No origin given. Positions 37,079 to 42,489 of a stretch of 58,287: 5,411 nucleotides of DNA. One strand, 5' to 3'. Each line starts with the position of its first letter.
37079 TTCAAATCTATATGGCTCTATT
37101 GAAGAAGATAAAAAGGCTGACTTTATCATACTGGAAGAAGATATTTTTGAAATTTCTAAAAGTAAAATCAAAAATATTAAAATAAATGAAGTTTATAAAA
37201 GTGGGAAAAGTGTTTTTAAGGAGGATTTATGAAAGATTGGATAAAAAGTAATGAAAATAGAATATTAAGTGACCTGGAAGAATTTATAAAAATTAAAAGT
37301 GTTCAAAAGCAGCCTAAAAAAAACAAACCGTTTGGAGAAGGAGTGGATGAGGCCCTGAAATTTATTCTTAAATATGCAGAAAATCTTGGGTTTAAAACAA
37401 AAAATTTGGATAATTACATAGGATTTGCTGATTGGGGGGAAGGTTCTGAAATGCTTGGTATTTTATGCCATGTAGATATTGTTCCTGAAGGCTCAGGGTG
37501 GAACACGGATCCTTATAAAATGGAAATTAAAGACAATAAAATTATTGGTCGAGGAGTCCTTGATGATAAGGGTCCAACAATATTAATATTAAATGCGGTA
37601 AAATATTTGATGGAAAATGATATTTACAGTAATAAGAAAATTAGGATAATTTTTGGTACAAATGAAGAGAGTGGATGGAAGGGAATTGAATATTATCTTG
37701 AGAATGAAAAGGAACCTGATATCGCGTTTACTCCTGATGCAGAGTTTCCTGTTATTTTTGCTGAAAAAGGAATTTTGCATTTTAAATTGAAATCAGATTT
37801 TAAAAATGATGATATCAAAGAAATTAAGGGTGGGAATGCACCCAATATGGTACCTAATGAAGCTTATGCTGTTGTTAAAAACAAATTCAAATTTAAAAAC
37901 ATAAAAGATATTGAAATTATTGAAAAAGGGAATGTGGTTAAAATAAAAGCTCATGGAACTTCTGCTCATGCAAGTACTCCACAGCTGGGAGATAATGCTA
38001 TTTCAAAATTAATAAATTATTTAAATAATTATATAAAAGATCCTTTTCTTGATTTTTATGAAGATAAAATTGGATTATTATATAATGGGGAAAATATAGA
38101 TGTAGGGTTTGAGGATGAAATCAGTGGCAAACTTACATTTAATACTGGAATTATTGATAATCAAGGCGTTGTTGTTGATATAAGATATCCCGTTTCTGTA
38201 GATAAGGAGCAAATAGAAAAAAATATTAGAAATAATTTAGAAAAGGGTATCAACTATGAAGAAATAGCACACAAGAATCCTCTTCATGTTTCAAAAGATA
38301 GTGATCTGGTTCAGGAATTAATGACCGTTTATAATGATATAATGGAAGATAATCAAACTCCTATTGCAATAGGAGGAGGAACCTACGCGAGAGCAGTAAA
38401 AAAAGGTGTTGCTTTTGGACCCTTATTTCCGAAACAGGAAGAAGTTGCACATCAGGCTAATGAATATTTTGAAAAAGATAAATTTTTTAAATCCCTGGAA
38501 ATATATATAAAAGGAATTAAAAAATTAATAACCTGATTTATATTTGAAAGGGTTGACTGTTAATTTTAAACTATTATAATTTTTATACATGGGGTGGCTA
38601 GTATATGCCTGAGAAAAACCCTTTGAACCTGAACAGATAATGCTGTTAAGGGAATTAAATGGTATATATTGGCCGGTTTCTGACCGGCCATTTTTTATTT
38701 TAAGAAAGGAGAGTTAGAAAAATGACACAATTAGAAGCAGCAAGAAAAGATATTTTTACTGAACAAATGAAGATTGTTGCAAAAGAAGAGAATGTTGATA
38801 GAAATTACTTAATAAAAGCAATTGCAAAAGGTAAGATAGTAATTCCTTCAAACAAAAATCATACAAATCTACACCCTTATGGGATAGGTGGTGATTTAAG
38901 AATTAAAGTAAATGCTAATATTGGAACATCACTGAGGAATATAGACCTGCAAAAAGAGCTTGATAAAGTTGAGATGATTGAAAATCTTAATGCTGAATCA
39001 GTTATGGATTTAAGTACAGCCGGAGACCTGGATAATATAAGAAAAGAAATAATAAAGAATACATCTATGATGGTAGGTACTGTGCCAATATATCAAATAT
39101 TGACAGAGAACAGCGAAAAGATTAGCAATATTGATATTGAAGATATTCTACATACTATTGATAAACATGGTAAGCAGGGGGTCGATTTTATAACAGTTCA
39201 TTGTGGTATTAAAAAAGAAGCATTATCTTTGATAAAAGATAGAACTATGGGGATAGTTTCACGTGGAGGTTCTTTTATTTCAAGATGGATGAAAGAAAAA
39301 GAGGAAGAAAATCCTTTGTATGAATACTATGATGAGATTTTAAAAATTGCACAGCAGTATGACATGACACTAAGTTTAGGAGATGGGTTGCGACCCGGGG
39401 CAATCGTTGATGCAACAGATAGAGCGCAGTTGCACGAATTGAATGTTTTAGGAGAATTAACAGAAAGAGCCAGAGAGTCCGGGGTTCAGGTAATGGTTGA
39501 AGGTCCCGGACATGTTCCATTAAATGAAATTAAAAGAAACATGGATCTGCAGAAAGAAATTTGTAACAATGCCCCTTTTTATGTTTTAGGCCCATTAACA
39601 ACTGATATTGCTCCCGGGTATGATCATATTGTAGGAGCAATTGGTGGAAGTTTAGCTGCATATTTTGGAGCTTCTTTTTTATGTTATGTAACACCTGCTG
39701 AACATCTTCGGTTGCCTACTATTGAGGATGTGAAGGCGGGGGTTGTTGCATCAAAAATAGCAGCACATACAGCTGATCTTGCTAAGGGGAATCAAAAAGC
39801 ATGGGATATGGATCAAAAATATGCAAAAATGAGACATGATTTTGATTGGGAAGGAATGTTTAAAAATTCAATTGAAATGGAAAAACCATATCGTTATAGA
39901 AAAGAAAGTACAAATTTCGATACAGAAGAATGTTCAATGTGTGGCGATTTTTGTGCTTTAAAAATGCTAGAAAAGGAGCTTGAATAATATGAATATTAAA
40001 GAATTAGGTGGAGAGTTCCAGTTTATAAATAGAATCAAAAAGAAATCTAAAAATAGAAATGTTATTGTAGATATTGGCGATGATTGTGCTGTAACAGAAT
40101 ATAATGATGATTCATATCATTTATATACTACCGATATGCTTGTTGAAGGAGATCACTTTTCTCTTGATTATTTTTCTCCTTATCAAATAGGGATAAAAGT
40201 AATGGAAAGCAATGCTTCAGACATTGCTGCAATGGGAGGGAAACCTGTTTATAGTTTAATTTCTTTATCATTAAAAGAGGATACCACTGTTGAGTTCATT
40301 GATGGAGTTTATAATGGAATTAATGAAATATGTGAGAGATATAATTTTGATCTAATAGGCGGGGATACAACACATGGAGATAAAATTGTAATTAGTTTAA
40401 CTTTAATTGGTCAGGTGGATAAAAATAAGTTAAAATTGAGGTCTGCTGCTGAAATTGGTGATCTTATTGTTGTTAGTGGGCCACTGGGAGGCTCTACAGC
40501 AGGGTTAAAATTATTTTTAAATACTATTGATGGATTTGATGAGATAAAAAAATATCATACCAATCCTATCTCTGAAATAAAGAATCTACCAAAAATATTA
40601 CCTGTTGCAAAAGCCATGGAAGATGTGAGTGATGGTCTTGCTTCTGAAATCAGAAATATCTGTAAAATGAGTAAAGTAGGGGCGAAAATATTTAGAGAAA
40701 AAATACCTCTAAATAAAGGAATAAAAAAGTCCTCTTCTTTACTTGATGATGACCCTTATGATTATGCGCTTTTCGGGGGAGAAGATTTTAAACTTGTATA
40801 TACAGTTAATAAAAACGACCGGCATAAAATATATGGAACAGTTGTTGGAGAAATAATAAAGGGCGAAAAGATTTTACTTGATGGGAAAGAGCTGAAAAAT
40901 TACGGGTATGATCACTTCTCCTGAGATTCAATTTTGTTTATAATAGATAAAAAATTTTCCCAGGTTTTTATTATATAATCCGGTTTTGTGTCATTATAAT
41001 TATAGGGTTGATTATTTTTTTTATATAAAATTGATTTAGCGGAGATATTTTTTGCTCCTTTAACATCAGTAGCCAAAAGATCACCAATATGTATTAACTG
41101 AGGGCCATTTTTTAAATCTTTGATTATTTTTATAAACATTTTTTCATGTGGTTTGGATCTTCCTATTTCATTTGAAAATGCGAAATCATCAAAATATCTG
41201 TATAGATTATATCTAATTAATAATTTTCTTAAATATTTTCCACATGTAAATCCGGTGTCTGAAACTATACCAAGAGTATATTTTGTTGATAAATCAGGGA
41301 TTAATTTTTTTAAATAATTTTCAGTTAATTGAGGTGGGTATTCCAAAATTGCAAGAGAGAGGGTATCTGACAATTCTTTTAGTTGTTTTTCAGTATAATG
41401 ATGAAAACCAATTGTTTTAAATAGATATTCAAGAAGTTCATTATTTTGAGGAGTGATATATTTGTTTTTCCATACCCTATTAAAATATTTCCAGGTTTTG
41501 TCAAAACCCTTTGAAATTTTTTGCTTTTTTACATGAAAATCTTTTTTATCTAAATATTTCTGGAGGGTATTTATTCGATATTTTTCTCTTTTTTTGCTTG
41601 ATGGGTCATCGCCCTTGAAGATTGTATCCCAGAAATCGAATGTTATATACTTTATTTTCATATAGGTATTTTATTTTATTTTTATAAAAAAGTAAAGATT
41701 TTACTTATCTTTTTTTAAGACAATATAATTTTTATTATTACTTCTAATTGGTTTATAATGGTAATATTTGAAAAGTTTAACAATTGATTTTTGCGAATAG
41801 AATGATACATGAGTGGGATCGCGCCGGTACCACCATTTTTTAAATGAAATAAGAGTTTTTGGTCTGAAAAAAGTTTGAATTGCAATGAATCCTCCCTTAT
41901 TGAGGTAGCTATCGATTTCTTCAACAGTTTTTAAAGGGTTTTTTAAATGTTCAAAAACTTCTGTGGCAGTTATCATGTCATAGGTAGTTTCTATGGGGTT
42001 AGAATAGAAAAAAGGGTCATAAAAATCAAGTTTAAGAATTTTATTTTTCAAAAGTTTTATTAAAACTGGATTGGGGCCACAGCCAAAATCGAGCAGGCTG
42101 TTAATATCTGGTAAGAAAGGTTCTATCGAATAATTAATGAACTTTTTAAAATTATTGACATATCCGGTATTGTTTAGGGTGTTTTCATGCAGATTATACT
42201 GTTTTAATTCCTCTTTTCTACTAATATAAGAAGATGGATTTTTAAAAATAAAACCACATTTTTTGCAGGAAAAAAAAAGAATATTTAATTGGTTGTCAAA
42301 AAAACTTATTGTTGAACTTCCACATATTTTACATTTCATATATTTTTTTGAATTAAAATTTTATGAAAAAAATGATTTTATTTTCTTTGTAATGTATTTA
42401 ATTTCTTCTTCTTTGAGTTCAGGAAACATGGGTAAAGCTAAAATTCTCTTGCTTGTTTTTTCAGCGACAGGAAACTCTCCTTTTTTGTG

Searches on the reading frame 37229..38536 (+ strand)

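Call 77: search_protein_families(library=pfam, proteins=[window:37229-38536:+], max_evalue=0.00001)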
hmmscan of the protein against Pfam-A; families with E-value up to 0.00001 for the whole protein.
window:37229-38536:+ (435 aa): 2 families
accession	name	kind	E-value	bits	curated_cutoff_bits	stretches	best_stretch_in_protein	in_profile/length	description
PF01546.33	Peptidase_M20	-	1.2e-24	87.9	24.6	1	80-428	4-202/206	Peptidase family M20/M25/M40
PF07687.19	M20_dimer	-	7e-11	42.5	21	1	237-339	9-101/107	Peptidase dimerisation domain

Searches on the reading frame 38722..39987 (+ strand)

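Call 77: search_protein_families(library=pfam, proteins=[window:38722-39987:+], max_evalue=0.00001)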
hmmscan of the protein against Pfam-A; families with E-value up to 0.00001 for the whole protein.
window:38722-39987:+ (421 aa): 1 family
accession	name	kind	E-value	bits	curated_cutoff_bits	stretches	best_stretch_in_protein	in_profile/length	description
PF01964.24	ThiC_Rad_SAM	-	8.6e-188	624.8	25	1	2-417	1-419/420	Radical SAM ThiC family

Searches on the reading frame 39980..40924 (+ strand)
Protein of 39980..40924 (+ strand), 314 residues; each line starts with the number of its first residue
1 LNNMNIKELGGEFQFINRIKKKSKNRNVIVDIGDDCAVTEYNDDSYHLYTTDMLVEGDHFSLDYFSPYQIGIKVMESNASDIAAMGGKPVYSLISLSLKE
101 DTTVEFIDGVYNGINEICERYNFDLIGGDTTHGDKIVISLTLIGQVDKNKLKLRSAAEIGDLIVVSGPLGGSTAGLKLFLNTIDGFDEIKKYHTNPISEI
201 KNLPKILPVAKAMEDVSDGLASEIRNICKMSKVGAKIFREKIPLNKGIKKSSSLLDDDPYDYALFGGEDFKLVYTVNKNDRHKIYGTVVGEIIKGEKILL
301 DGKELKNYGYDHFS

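Call 77: search_protein_families(library=pfam, proteins=[window:39980-40924:+], max_evalue=0.00001)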
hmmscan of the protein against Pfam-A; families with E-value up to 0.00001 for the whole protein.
window:39980-40924:+ (314 aa): 2 families
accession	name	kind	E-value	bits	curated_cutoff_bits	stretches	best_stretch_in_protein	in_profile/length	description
PF00586.29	AIRS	-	6.7e-28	97.8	24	1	33-146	1-112/112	AIR synthase related protein, N-terminal domain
PF02769.27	AIRS_C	-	1.2e-06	29.2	23.1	1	159-278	2-121/156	AIR synthase related protein, C-terminal domain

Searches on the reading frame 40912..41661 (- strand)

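Call 86: search_protein_families(library=pfam, proteins=[window:40912-41661:-], max_evalue=0.0001)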
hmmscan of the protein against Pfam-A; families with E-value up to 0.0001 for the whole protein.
window:40912-41661:- (249 aa): 3 families
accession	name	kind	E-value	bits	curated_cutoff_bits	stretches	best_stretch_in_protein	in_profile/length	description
PF13419.12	HAD_2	-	8e-09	36.3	23.8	1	65-212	37-177/178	Haloacid dehalogenase-like hydrolase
PF00702.32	Hydrolase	-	7.3e-08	33.5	26.4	1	3-205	1-189/191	haloacid dehalogenase-like hydrolase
PF13242.12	Hydrolase_like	-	5.7e-07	29.8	22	1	169-232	3-70/75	HAD-hyrolase-like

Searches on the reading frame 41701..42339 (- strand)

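Call 86: search_protein_families(library=pfam, proteins=[window:41701-42339:-], max_evalue=0.0001)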
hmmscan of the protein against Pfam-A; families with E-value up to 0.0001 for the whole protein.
window:41701-42339:- (212 aa): 3 families
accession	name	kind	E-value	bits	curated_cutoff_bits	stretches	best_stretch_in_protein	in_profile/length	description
PF13489.12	Methyltransf_23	-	2.6e-22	79.7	27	1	76-193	20-157/164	Methyltransferase domain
PF08242.18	Methyltransf_12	-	1.5e-06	29.3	30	1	115-152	64-98/98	Methyltransferase domain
PF08241.18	Methyltransf_11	-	3.7e-05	24.7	21.2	0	118-154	59-95/95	Methyltransferase domain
